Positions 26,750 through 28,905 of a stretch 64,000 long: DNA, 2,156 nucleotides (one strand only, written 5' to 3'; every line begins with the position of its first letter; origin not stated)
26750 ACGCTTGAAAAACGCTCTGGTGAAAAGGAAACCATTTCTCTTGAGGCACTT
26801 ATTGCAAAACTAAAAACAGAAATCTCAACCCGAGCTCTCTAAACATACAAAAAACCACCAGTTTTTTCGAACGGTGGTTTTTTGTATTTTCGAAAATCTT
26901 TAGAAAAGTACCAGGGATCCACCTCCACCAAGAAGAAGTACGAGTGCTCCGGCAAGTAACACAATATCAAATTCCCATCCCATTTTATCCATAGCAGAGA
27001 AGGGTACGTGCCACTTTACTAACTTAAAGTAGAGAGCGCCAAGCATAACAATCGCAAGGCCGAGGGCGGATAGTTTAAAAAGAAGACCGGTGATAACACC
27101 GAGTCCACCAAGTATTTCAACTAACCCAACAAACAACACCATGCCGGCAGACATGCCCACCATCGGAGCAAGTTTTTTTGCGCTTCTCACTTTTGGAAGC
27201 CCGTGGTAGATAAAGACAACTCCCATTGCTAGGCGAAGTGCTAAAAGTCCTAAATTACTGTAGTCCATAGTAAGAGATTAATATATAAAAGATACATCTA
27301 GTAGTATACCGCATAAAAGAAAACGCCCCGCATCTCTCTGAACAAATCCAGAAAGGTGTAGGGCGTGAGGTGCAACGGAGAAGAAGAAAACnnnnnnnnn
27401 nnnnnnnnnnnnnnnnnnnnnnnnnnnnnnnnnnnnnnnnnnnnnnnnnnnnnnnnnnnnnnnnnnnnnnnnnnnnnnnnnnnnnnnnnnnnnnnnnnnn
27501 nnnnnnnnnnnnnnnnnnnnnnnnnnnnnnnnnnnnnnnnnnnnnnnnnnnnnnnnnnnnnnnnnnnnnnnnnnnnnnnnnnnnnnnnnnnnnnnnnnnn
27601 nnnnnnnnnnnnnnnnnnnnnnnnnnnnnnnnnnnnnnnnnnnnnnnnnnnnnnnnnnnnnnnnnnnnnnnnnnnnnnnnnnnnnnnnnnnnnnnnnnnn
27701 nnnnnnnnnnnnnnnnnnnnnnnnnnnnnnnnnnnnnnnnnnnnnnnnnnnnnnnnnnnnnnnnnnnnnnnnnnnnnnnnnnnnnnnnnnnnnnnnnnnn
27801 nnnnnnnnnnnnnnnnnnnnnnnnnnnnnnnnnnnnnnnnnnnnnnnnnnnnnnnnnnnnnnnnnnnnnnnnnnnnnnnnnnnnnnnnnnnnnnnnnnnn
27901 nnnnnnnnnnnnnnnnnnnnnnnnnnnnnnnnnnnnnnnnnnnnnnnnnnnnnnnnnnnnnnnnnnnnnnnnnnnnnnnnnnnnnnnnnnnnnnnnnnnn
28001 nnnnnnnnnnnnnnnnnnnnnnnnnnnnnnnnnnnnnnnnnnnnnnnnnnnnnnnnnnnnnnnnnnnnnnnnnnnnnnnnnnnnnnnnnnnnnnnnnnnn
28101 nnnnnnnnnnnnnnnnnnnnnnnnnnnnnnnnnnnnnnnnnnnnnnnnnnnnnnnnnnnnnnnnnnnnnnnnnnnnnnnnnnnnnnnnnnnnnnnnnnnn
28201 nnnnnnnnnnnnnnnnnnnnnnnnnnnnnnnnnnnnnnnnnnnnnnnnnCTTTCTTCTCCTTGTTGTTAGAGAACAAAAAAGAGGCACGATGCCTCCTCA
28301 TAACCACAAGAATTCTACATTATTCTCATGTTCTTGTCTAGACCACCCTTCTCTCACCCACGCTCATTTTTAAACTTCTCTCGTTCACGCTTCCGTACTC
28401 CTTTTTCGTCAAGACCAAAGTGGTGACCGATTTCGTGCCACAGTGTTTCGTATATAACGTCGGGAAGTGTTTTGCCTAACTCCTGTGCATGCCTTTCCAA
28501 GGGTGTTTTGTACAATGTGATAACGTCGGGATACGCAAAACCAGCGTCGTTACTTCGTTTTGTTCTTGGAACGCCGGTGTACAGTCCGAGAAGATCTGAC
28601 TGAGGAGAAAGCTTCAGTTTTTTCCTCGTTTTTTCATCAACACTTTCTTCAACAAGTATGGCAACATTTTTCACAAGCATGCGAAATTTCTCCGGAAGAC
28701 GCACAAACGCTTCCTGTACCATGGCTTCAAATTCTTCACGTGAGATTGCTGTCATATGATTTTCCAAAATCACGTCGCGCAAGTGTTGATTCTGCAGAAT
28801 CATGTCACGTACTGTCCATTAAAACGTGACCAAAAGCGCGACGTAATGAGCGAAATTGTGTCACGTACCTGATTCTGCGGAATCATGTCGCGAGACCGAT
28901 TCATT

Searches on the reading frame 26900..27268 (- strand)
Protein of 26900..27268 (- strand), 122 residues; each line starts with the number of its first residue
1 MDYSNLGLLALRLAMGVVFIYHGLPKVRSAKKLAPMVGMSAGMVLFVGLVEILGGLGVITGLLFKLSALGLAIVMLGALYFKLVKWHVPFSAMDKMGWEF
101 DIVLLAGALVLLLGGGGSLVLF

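Call 10: search_protein_families(library=pfam, proteins=[window:26900-27268:-])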
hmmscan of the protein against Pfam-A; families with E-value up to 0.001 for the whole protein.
window:26900-27268:- (122 aa): 2 families
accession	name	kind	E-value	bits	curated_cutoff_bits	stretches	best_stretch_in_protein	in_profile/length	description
PF07681.17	DoxX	-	1.1e-12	48.9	23.6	1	7-81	1-82/85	DoxX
PF13564.11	DoxX_2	-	4.1e-06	27.3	26.3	1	10-87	7-86/103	DoxX-like family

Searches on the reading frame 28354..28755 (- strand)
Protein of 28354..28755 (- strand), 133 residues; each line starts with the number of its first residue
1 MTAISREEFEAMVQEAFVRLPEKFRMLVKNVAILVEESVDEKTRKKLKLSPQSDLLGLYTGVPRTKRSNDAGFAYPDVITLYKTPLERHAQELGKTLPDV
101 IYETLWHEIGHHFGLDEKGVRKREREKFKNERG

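Call 10: search_protein_families(library=pfam, proteins=[window:28354-28755:-])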
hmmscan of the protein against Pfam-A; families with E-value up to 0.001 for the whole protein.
window:28354-28755:- (133 aa): 1 family
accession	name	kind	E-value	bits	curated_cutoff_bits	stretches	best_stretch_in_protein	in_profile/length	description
PF06262.17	Zincin_1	-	2.3e-24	85.6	22.4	1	29-122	2-94/97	Zincin-like metallopeptidase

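Call 11: search_protein_families(library=ncbifam, proteins=[window:28354-28755:-])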
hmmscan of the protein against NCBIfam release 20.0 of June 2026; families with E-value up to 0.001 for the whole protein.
window:28354-28755:- (133 aa): 0 families

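Call 19: find_homologous_proteins(query=window:28354-28755:-)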
Query window:28354-28755:- (133 aa): 124 proteins with E <= 0.001 among 139 candidates; the best 120 are listed.
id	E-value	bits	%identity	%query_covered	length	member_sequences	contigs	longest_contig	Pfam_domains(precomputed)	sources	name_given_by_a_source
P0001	1.0e-81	289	100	100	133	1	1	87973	PF06262.18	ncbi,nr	ncbi:MAG: metallopeptidase family protein [Candidatus Campbellbacteria bacterium]|nr:metallopeptidas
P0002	9.4e-57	209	73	96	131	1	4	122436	PF06262.18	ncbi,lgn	-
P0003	3.2e-55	204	72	96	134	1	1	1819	PF06262.18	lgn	-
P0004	4.5e-55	203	73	92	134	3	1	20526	PF06262.18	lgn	-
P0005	2.6e-52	194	71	96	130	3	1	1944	PF06262.18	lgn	-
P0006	2.9e-52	194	70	94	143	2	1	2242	PF06262.18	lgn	-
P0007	4.4e-52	193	70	94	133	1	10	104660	PF06262.18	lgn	-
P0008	5.1e-52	193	73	89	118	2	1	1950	PF06262.18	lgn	-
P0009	2.5e-50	188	70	94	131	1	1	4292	PF06262.18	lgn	-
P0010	4.9e-48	180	64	84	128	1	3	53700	PF06262.18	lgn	-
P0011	3.0e-47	178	64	94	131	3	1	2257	PF06262.18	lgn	-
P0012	9.5e-46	173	64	82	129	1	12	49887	PF06262.18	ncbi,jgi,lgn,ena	jgi:predicted Zn-dependent protease with MMP-like domain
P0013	9.9e-46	173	62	90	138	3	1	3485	PF06262.18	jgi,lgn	jgi:predicted Zn-dependent protease with MMP-like domain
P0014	6.1e-45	170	63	96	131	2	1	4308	PF06262.18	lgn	-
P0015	2.6e-44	168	67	77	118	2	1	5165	PF06262.18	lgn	-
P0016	2.2e-41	159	58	90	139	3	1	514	PF06262.18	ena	-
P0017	1.8e-36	143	56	95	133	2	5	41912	PF06262.18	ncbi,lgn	-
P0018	3.3e-36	142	55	95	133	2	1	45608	PF06262.18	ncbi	-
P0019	6.0e-36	141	55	91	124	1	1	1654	PF06262.18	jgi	jgi:predicted Zn-dependent protease with MMP-like domain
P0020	1.1e-32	131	48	93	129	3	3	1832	PF06262.18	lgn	-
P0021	3.1e-32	129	51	93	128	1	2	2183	PF06262.18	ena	-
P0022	5.6e-32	128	47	97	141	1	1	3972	PF06262.18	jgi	-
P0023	3.1e-31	126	48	93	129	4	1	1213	PF06262.18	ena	-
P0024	1.0e-28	118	45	86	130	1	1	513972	PF06262.18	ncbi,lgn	-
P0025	4.9e-28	116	46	93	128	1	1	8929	PF06262.18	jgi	jgi:predicted Zn-dependent protease with MMP-like domain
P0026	8.8e-28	115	50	91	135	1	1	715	PF06262.18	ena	-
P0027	2.2e-26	110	43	93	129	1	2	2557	PF06262.18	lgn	-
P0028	3.2e-26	110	45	90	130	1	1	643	PF06262.18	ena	-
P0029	3.3e-26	110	45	92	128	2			PF06262.18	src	-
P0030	4.3e-26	109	44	91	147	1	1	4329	PF06262.18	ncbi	-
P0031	4.5e-26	109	41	84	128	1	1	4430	PF06262.18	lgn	-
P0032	9.4e-26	108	43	93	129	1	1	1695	PF06262.18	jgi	jgi:predicted Zn-dependent protease with MMP-like domain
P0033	1.7e-25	107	44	91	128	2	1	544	PF06262.18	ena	-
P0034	4.9e-25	106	46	91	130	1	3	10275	PF06262.18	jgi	jgi:predicted Zn-dependent protease with MMP-like domain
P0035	6.4e-25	106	44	93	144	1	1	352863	PF06262.18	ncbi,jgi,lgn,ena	jgi:predicted Zn-dependent protease with MMP-like domain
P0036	1.0e-24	105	39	87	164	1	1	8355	PF06262.18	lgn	-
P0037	1.1e-24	105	43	92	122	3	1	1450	PF06262.18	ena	-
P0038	1.2e-24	105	44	85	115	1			PF06262.18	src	-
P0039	1.4e-24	105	45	92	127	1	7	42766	PF06262.18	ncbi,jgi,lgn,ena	ncbi:MAG TPA: metallopeptidase family protein [Candidatus Paceibacterota bacterium]|jgi:predicted Zn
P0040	2.2e-24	104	42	95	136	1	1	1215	PF06262.18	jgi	jgi:predicted Zn-dependent protease with MMP-like domain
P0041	2.3e-24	104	41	95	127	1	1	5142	PF06262.18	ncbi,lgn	-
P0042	2.8e-24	104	42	96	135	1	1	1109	PF06262.18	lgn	-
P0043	4.1e-24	103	39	100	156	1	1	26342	PF06262.18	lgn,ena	-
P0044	5.8e-24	103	43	91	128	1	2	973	PF06262.18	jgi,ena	-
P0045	2.7e-23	100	43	91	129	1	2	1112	PF06262.18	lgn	-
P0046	2.8e-23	100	46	93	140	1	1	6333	PF06262.18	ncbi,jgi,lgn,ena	-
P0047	5.6e-23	99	41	93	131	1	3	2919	PF06262.18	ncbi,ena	-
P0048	5.7e-23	99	41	95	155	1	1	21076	PF06262.18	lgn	-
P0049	7.1e-23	99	41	93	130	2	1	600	PF06262.18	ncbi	-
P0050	7.7e-23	99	43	94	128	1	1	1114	PF06262.18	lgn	-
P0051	1.1e-22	98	41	93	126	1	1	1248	PF06262.18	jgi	-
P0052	1.3e-22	98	40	93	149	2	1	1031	PF06262.18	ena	-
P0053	3.2e-22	97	41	95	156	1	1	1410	PF06262.18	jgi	jgi:predicted Zn-dependent protease with MMP-like domain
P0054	3.3e-22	97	46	88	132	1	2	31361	PF06262.18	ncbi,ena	-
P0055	4.1e-22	97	40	95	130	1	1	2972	PF06262.18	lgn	-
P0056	5.3e-22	96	43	95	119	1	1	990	PF06262.18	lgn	-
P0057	6.3e-22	96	40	95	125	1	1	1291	PF06262.18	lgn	-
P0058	6.9e-22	96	39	81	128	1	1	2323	PF06262.18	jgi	jgi:predicted Zn-dependent protease with MMP-like domain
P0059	9.2e-22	95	41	93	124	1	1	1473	PF06262.18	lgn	-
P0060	1.3e-21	95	41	92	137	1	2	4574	PF06262.18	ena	-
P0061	1.8e-21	94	42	89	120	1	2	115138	PF06262.18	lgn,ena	-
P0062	2.0e-21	94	42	93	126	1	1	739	PF06262.18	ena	-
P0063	3.2e-21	94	41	91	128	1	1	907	PF06262.18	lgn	-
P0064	3.6e-21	93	42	95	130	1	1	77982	PF06262.18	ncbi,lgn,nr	ncbi:MAG: metallopeptidase family protein [bacterium]|nr:metallopeptidase family protein [bacterium]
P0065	4.6e-21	93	40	94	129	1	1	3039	PF06262.18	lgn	-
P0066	4.7e-21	93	45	92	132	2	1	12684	PF06262.18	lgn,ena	-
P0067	6.2e-21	93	40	96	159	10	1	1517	PF06262.18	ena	-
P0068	7.6e-21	92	43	88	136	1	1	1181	PF06262.18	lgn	-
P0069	1.1e-20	92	40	95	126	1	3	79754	PF06262.18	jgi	jgi:predicted Zn-dependent protease with MMP-like domain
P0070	1.2e-20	92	40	94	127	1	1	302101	PF06262.18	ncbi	ncbi:MAG: metallopeptidase family protein [Candidatus Kerfeldbacteria bacterium]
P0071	2.2e-20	91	42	95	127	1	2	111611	PF06262.18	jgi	jgi:predicted Zn-dependent protease with MMP-like domain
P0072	2.3e-20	91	41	95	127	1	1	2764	PF06262.18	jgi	jgi:predicted Zn-dependent protease with MMP-like domain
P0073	2.7e-20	91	41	89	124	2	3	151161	PF06262.18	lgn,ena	-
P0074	3.3e-20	90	43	88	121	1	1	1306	PF06262.18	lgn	-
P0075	3.3e-20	90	39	91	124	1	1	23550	PF06262.18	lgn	-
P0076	3.6e-20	90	40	95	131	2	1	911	PF06262.18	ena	-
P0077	4.2e-20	90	42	95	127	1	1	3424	PF06262.18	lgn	-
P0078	4.4e-20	90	41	95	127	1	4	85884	PF06262.18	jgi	jgi:predicted Zn-dependent protease with MMP-like domain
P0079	4.9e-20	90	42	95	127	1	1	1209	PF06262.18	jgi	jgi:predicted Zn-dependent protease with MMP-like domain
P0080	7.7e-20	89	39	91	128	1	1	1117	PF06262.18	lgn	-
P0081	9.1e-20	89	39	95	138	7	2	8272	PF06262.18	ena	-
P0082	1.3e-19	89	39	91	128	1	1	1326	PF06262.18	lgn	-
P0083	1.4e-19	88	40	95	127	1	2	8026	PF06262.18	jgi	jgi:predicted Zn-dependent protease with MMP-like domain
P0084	2.9e-19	87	41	86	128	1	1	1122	PF06262.18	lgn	-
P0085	3.8e-19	87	42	83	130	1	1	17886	PF06262.18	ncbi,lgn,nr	ncbi:metallopeptidase family protein [candidate division FCPU426 bacterium]|nr:metallopeptidase fami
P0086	4.9e-19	87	37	95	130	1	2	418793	PF06262.18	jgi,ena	-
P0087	5.8e-19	86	44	89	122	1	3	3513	PF06262.18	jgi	jgi:predicted Zn-dependent protease with MMP-like domain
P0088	1.0e-18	86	41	86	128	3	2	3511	PF06262.18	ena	-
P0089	1.0e-18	86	38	91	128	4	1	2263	PF06262.18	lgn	-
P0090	1.1e-18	85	38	89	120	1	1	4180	PF06262.18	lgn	-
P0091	1.7e-18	85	39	91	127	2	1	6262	PF06262.18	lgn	-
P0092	1.9e-18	85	39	95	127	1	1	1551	PF06262.18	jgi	-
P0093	2.6e-18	84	38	96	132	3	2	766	PF06262.18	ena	-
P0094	2.6e-18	84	38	91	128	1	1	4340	PF06262.18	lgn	-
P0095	2.8e-18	84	43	92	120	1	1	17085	PF06262.18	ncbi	-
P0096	4.6e-18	83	42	88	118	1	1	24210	PF06262.18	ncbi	-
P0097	7.2e-18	83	39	91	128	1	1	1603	PF06262.18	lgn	-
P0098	7.4e-18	83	41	93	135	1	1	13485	PF06262.18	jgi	jgi:predicted Zn-dependent protease with MMP-like domain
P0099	1.4e-17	82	40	88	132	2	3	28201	PF06262.18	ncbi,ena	-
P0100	2.9e-17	81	39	93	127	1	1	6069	PF06262.18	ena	-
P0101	8.5e-17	79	38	96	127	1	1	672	PF06262.18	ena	-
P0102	2.1e-16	78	38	93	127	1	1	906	PF06262.18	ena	-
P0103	3.1e-16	78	45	89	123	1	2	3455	PF06262.18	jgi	jgi:predicted Zn-dependent protease with MMP-like domain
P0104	7.8e-15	73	35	89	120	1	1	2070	PF06262.18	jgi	jgi:predicted Zn-dependent protease with MMP-like domain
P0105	9.5e-15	73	42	88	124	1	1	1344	PF06262.18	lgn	-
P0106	1.5e-14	72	38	89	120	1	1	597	PF06262.18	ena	-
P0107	1.7e-14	72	38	86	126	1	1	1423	PF06262.18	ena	-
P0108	2.1e-14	72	37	86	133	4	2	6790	PF06262.18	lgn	-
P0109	3.1e-14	71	36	89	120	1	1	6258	PF06262.18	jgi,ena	-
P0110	3.3e-14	71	41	89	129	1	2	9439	PF06262.18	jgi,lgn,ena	-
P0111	3.8e-14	71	40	88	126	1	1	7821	PF06262.18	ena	-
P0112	7.1e-14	70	38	91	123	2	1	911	PF06262.18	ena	-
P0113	1.8e-12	65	36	86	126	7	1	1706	PF06262.18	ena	-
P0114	2.1e-12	65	36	86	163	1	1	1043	PF06262.18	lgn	-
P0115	3.0e-12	65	38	89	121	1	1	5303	PF06262.18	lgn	-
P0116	3.7e-12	64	37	89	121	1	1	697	PF06262.18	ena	-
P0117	4.0e-12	64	35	90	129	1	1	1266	PF06262.18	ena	-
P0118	9.6e-12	63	36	89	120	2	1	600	PF06262.18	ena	-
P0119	1.5e-11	62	35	89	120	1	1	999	PF06262.18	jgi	-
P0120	4.0e-11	61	37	89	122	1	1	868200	PF06262.18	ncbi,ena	-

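Call 20: find_encoding_contigs(protein=P0002, flank=2500, max_places=3)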
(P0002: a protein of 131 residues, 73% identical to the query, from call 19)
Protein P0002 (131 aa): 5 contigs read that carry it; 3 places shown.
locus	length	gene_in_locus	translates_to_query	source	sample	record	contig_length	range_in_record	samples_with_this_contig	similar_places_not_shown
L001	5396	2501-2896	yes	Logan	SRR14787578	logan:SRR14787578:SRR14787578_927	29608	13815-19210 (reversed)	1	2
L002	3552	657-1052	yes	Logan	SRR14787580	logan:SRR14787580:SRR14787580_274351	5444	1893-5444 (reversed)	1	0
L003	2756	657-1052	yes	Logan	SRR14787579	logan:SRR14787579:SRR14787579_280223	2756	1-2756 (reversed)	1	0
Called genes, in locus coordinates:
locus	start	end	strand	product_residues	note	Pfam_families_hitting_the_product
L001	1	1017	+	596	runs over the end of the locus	PF00009:GTP_EFTU, PF01926:MMR_HSR1 (weak), PF22042:EF-G_D2, PF03144:GTP_EFTU_D2, PF00679:EFG_C, PF21018:BipA_C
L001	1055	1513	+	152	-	-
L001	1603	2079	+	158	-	PF00173:Cyt-b5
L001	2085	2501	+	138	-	-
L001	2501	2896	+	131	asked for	PF06262:Zincin_1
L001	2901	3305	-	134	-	PF09945:DUF2177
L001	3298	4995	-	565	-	PF07973:tRNA_SAD (faint), PF00587:tRNA-synt_2b, PF03129:HGTP_anticodon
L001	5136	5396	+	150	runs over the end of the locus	-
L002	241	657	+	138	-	-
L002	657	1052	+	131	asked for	PF06262:Zincin_1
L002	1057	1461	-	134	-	PF09945:DUF2177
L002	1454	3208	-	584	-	PF07973:tRNA_SAD (faint), PF00587:tRNA-synt_2b, PF03129:HGTP_anticodon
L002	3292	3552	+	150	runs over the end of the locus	-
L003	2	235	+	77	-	?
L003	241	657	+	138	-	-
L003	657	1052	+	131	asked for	PF06262:Zincin_1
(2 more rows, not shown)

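Call 21: find_encoding_contigs(protein=P0007, flank=2500, max_places=3)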
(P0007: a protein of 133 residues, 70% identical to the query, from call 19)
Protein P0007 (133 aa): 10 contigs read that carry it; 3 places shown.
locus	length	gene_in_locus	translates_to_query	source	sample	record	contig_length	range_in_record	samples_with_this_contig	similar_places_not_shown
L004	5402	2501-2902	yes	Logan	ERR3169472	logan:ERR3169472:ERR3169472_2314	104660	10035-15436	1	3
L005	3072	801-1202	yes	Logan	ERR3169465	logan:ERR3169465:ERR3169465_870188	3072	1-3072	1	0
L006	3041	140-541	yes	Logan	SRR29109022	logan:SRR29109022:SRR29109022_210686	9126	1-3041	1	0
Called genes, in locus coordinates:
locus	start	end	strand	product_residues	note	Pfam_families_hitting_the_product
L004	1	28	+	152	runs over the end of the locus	-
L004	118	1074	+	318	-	PF01551:Peptidase_M23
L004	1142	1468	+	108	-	PF01035:DNA_binding_1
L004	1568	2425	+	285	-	-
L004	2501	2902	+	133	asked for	PF06262:Zincin_1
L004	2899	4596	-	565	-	PF07973:tRNA_SAD, PF00587:tRNA-synt_2b, PF03129:HGTP_anticodon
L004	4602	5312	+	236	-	-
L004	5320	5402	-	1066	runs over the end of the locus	PF02811:PHP, PF07733:DNA_pol3_alpha, PF17657:DNA_pol3_finger, PF14579:HHH_6, PF01336:tRNA_anti-codon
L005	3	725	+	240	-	?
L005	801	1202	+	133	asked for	PF06262:Zincin_1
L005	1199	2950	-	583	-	PF07973:tRNA_SAD, PF00587:tRNA-synt_2b, PF03129:HGTP_anticodon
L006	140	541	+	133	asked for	PF06262:Zincin_1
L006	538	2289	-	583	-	PF07973:tRNA_SAD, PF00587:tRNA-synt_2b, PF03129:HGTP_anticodon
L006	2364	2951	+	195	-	-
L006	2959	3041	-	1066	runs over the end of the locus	PF02811:PHP, PF07733:DNA_pol3_alpha, PF17657:DNA_pol3_finger, PF14579:HHH_6, PF01336:tRNA_anti-codon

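Call 22: find_encoding_contigs(protein=P0010, flank=2500, max_places=2)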
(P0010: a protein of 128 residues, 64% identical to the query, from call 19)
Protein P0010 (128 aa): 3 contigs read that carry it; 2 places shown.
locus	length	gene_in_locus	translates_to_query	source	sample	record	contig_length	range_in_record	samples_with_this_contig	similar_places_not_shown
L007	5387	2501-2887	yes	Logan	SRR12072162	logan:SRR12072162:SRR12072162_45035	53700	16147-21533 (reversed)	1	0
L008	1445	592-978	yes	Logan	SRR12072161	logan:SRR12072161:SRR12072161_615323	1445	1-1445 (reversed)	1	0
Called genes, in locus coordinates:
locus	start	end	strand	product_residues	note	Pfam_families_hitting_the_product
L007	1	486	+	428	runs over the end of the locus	PF08245:Mur_ligase_M, PF02875:Mur_ligase_C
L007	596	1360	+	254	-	-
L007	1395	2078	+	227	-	PF03352:Adenine_glyco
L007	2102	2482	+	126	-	PF07681:DoxX, PF13564:DoxX_2 (weak)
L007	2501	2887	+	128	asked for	PF06262:Zincin_1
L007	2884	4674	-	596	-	PF07973:tRNA_SAD, PF00587:tRNA-synt_2b, PF03129:HGTP_anticodon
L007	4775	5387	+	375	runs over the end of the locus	-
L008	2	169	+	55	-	?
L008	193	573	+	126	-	PF07681:DoxX, PF13564:DoxX_2 (weak)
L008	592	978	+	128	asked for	PF06262:Zincin_1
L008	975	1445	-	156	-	?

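Call 23: find_encoding_contigs(protein=P0012, flank=2500, max_places=3)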
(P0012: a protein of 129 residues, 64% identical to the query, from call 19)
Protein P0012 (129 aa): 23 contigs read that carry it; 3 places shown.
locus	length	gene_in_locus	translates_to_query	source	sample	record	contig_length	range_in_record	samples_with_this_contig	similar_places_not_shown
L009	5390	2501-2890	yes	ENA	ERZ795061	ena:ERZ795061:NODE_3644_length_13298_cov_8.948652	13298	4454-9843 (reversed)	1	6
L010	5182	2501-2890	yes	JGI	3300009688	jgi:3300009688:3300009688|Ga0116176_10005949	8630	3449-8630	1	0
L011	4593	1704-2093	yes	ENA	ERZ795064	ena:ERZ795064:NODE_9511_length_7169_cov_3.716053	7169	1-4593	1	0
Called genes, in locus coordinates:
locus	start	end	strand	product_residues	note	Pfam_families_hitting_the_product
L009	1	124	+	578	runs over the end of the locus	PF03717:PBP_dimer, PF00905:Transpeptidase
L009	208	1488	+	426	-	PF08245:Mur_ligase_M, PF02875:Mur_ligase_C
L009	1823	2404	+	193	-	PF03352:Adenine_glyco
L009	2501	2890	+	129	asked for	PF06262:Zincin_1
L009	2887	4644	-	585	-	PF07973:tRNA_SAD (weak), PF00587:tRNA-synt_2b, PF03129:HGTP_anticodon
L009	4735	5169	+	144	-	-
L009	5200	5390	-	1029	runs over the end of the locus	PF02811:PHP, PF07733:DNA_pol3_alpha, PF17657:DNA_pol3_finger, PF14579:HHH_6, PF01336:tRNA_anti-codon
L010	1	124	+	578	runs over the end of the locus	PF03717:PBP_dimer, PF00905:Transpeptidase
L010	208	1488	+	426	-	PF08245:Mur_ligase_M, PF02875:Mur_ligase_C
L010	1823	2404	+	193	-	PF03352:Adenine_glyco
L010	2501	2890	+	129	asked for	PF06262:Zincin_1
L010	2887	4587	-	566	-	PF07973:tRNA_SAD (weak), PF00587:tRNA-synt_2b, PF03129:HGTP_anticodon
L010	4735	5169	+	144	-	-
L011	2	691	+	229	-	?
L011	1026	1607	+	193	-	PF03352:Adenine_glyco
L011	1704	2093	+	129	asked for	PF06262:Zincin_1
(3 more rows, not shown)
